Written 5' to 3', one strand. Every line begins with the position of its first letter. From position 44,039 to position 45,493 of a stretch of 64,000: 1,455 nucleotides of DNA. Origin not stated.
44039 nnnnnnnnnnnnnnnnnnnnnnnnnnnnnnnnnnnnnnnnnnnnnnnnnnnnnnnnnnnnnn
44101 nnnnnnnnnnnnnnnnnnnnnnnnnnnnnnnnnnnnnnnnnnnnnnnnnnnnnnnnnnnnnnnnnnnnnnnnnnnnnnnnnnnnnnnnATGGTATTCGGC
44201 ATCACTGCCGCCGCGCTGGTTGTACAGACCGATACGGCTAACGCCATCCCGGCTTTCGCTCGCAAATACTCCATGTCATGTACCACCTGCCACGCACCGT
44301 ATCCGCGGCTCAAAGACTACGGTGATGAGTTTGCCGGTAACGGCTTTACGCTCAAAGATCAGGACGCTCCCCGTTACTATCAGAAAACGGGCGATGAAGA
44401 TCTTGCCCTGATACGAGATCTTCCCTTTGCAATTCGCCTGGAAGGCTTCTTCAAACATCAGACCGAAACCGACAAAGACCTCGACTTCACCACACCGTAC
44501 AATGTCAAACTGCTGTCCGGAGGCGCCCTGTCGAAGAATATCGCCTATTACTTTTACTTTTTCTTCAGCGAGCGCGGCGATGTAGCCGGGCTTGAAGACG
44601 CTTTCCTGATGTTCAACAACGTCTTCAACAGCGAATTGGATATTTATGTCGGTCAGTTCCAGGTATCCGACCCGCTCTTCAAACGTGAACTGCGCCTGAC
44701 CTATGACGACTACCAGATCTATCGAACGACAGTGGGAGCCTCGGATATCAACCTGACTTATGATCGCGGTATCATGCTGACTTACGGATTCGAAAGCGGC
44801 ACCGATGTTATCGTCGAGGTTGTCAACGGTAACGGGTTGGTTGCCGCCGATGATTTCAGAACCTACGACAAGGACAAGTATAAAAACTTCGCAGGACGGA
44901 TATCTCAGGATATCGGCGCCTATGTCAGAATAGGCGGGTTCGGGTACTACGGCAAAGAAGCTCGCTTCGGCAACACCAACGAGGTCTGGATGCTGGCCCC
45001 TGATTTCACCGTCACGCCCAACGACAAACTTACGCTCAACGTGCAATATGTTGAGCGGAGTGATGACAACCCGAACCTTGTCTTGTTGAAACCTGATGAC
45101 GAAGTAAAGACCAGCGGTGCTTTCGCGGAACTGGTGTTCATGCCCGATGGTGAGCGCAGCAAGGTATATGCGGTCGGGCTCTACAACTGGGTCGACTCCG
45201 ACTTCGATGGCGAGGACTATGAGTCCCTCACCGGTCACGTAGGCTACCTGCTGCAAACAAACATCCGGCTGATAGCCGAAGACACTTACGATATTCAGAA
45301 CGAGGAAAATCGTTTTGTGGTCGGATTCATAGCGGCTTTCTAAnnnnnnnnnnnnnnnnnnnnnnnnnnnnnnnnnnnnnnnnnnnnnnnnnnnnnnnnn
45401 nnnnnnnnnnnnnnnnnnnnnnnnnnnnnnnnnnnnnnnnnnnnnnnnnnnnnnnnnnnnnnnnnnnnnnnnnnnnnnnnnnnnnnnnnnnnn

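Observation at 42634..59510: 17-kb multiheme-cytochrome / porin island: candidate extracellular electron transfer (EET) system combining three architectures in one locus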

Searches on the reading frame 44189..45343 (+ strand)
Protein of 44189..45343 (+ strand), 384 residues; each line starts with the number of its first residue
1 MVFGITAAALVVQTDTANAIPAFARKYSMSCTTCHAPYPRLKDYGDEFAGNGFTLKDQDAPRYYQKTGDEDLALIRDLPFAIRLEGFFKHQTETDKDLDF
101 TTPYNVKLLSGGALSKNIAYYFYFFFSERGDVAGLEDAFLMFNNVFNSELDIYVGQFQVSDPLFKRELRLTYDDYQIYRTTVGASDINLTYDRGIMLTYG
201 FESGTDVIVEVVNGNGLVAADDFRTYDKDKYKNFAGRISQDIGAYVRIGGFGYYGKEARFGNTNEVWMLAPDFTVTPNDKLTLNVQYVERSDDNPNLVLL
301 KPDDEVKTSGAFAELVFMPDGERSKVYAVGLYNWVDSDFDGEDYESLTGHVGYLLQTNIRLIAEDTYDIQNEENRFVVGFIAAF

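Call 4: search_protein_families(library=pfam, proteins=[window:44189-45343:+], max_evalue=0.1)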
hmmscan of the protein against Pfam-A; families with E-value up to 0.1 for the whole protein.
window:44189-45343:+ (384 aa): 1 family
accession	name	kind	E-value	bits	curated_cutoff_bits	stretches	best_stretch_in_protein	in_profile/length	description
PF18217.7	Zap1_zf2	-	0.026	14.9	25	1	333-351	2-20/24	Zap1 zinc finger 2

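Call 9: search_protein_families(library=ncbifam, proteins=[window:44189-45343:+], max_evalue=0.1)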
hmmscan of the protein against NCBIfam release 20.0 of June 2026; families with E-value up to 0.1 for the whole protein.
window:44189-45343:+ (384 aa): 0 families

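Call 36: find_homologous_proteins(query=window:44189-45343:+, max_evalue=0.001)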
Query window:44189-45343:+ (384 aa): 5034 proteins with E <= 0.001 among 8000 candidates; the best 120 are listed.
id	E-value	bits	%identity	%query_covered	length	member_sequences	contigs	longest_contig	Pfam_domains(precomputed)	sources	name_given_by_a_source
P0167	5.3e-258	873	100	100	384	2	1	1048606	-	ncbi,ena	-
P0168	2.0e-192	657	72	99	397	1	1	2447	-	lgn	-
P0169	5.9e-192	656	74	99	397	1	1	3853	-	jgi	-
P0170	1.0e-191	655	72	99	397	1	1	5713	-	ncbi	-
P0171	1.1e-190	652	73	99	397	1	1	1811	-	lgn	-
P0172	2.2e-189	647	72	99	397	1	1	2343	-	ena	-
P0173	5.0e-189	646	73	99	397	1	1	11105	-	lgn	-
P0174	6.5e-183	626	72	98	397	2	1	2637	-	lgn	-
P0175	1.5e-181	622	71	99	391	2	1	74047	-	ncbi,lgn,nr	ncbi:MAG: hypothetical protein JW763_09465 [candidate division Zixibacteria bacterium]|nr:hypothetic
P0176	2.3e-178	611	68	98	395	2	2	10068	-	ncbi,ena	-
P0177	2.6e-175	601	66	100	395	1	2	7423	-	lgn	-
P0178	3.8e-175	600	71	95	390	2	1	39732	-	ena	-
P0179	5.7e-175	600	68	98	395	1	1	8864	-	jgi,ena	-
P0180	6.9e-174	596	68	99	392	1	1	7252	-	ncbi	-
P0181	2.9e-173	594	66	100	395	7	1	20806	-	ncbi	-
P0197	2.2e-167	575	66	98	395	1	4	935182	-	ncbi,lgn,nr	ncbi:hypothetical protein KQH82_02670 [bacterium]|nr:hypothetical protein [bacterium]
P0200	1.4e-166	572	64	99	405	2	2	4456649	-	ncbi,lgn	ncbi:MAG: hypothetical protein R3F48_07105 [Candidatus Zixiibacteriota bacterium]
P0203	4.1e-166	571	65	100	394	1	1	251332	-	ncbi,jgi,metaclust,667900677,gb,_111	metaclust:\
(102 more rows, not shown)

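Call 37: find_encoding_contigs(protein=P0167, flank=3000, max_places=2)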
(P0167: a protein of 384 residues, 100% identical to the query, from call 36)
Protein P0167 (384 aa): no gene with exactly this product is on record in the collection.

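Call 38: find_encoding_contigs(protein=P0200, flank=10000, max_places=2)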
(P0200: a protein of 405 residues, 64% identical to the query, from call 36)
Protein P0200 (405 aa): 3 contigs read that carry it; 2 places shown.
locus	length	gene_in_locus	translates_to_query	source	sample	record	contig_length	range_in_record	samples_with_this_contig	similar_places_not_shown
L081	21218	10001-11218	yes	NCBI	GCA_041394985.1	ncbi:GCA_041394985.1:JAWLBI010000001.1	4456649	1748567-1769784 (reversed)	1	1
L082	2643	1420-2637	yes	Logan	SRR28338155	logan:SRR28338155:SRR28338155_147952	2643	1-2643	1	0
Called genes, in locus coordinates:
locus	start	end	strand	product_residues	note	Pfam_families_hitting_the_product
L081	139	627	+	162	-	-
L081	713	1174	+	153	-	-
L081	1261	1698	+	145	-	-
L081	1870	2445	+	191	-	-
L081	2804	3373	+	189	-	PF14352:DUF4402 (faint)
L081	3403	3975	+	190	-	PF14352:DUF4402 (faint)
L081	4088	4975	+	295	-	-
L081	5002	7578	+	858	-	-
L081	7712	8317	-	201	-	PF02390:Methyltransf_4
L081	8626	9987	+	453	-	PF13435:Cytochrome_C554 (weak)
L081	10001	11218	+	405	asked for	-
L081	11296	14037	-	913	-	PF13476:AAA_23, PF13514:AAA_27, PF02463:SMC_N (weak)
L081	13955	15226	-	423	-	PF00149:Metallophos, PF12850:Metallophos_2 (weak)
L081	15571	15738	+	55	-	PF00471:Ribosomal_L33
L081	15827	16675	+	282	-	PF01790:LGT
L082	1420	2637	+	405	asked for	-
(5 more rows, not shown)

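Call 64: predict_structure(alignment_id=A2)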
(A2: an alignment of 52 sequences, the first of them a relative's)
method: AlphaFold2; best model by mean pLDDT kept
length: 384 residues; sequences in the alignment: 52
mean_pLDDT: 75.7   pTM: 0.76
mean pLDDT of the five models: 75.7, 74.9, 73.5, 72.9, 72.6
residues with pLDDT >= 90: 122; 70-90: 151; 50-70: 51; < 50: 60
segments of 3 or more residues with pLDDT < 50: 12-63, 65-68, 74-76
pLDDT, mean of each block of 10 residues (from residue 1): 70 37 31 36 37 39 47 52 79 71 67 69 73 73 77 82 68 86 85 84 84 76 78 91 91 92 94 90 94 94 94 93 85 95 96 81 95 91 75
secondary structure, 60 per line:
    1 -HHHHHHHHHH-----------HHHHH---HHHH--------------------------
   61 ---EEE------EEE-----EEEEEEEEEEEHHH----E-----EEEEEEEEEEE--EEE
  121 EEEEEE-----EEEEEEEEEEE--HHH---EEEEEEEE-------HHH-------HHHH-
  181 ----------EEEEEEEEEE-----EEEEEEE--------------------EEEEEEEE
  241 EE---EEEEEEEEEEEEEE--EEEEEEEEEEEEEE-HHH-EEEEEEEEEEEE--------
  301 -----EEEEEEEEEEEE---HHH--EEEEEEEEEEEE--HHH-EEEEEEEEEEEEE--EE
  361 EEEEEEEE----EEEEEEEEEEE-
elements in order: H2-11 H23-27 H31-34 E64-66 E73-75 E81-91 E105-115 E118-126 E132-142 E151-158 H176-179 E191-200 E206-212 E233-242 E246-259 E262-275 E281-292 E306-317 E326-337 E344-356 E359-368 E373-383

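Call 67: fold_search(model_id=the predicted structure, library=pdb)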
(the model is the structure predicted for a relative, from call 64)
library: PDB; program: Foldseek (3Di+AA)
matches with E <= 10: 937; with E <= 0.001: 222
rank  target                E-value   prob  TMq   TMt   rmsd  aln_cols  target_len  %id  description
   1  6ehe                  4.2e-11  1.00  0.56  0.69   4.7       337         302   12  OmpTdeltaL8 (loop L8 deletion mutant of OmpT), an outer membrane protein of Vibrio cholerae (released 2018-04-25)
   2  6ehf                  5.0e-11  1.00  0.56  0.66   5.1       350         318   11  OmpT (in-vitro folded), an outer membrane protein Vibrio cholerae (trimer form) (released 2018-04-25)
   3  5nup_A                8.0e-11  1.00  0.58  0.64   5.5       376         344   10  Structural basis for maintenance of bacterial outer membrane lipid asymmetry (released 2017-10-25)
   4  6ehb_B                9.0e-11  1.00  0.52  0.61   7.1       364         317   10  OmpU, an outer membrane protein, of Vibrio cholerae (released 2018-04-25)
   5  5mdo_A                1.4e-10  1.00  0.58  0.64   5.6       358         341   10  Crystal structure of in vitro folded Chitoporin VhChip from Vibrio harveyi (crystal form I) (released 2017-12-20)
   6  6ehb_C                2.4e-10  1.00  0.53  0.62   6.6       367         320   10  OmpU, an outer membrane protein, of Vibrio cholerae (released 2018-04-25)
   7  7eqm_A                2.5e-10  1.00  0.57  0.65   5.3       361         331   10  Apo Truncated VhChiP (Delta 1-19) (released 2022-08-10)
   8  8wv0_A                3.8e-10  1.00  0.53  0.61   5.5       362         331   10  Outer membrane porin of Burkholderia pseudomallei (BpsOmp38) (released 2024-10-30)
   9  6ehb_A                4.0e-10  1.00  0.52  0.61   6.9       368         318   10  OmpU, an outer membrane protein, of Vibrio cholerae (released 2018-04-25)
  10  6ehc_A                4.3e-10  1.00  0.52  0.63   6.2       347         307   10  OmpUdeltaN (N-terminus deletion mutant of OmpU), outer membrane protein of Vibrio cholerae (released 2018-04-25)
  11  5mdq_A                4.7e-10  1.00  0.58  0.63   5.1       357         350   10  Crystal structure of outer membrane expressed Chitoporin VhChip from Vibrio harveyi (released 2017-12-20)
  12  5oyk                  4.7e-10  1.00  0.55  0.65   4.7       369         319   11  Outer-membrane expressed OmpT of Vibrio cholerae (released 2018-04-25)
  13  6rd3_B                5.0e-10  1.00  0.56  0.61   6.2       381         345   10  Crystal structure of the wild type OmpK36 from Klebsiella pneumonia (released 2019-09-11)
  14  2fgq                  6.9e-10  1.00  0.59  0.68   5.1       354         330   10  High resolution X-ray structure of Omp32 in complex with malate (released 2006-01-31)
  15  3wi5                  8.6e-10  1.00  0.55  0.66   5.9       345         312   11  Crystal structure of the Loop 7 mutant PorB from Neisseria meningitidis serogroup B (released 2014-01-01)
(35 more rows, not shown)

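Call 99: find_encoding_contigs(protein=P0197, flank=6000, max_places=1)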
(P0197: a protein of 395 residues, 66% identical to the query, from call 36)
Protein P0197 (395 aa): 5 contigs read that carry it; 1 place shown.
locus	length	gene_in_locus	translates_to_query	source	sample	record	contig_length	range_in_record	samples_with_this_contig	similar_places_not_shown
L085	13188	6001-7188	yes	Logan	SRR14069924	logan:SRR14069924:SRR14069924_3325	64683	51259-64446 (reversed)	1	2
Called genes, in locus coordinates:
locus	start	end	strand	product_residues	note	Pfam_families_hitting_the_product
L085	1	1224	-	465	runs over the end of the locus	PF11918:Peptidase_S41_N, PF03572:Peptidase_S41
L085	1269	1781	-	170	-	PF13412:HTH_24 (faint), PF25212:HVO_A0114 (faint), PF02082:Rrf2 (faint), PF12802:MarR_2, PF01047:MarR, PF09339:HTH_IclR (weak)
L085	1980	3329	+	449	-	PF01235:Na_Ala_symp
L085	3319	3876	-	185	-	PF01243:PNPOx_N (weak), PF12900:Pyridox_ox_2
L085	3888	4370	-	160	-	PF13404:HTH_AsnC-type, PF13412:HTH_24, PF01037:AsnC_trans_reg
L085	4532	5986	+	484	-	PF14522:Cytochrome_C7 (faint), PF14537:Cytochrom_c3_2 (faint), PF13435:Cytochrome_C554 (weak)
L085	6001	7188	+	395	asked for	-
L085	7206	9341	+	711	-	PF00999:Na_H_Exchanger, PF02254:TrkA_N, PF02080:TrkA_C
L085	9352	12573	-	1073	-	PF00041:fn3 (faint), PF13585:CHU_C (faint), PF13860:FlgD_ig (weak), PF18962:Por_Secre_tail (weak)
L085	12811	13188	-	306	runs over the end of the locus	PF13620:CarboxypepD_reg, PF13715:CarbopepD_reg_2, PF07715:Plug (faint), PF13585:CHU_C (weak), PF13860:FlgD_ig, PF18962:Por_Secre_tail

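Call 100: find_encoding_contigs(protein=P0203, flank=6000, max_places=1)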
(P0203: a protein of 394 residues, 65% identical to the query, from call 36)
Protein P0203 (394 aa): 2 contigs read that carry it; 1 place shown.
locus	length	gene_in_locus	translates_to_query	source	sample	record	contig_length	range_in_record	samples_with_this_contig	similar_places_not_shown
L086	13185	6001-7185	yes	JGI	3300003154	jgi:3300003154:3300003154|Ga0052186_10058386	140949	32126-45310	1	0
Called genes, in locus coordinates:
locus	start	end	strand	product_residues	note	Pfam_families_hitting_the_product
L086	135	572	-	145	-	PF01451:LMWPc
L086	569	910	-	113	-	PF12840:HTH_20, PF01022:HTH_5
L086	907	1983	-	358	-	PF01758:SBF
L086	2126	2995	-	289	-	PF00583:Acetyltransf_1, PF13527:Acetyltransf_9, PF13508:Acetyltransf_7, PF13673:Acetyltransf_10 (weak), PF08445:FR47 (weak)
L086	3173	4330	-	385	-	PF02275:CBAH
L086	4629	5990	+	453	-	PF14522:Cytochrome_C7 (faint), PF13435:Cytochrome_C554 (weak)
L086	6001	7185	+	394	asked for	-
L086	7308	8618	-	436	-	PF00037:Fer4 (weak), PF12797:Fer4_2 (weak), PF12837:Fer4_6 (weak), PF13237:Fer4_10, PF14697:Fer4_21, PF12838:Fer4_7, PF07992:Pyr_redox_2, PF13738:Pyr_redox_3, +10 more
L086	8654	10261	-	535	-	-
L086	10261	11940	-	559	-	PF22113:Mtrc-MtrF_II-IV_dom (faint), PF02085:Cytochrom_CIII (faint), PF14522:Cytochrome_C7 (faint), PF14537:Cytochrom_c3_2 (faint)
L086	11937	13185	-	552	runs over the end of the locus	PF14537:Cytochrom_c3_2 (faint), PF02085:Cytochrom_CIII (faint), PF09699:Paired_CXXCH_1 (faint), PF22113:Mtrc-MtrF_II-IV_dom (faint), PF14522:Cytochrome_C7 (weak)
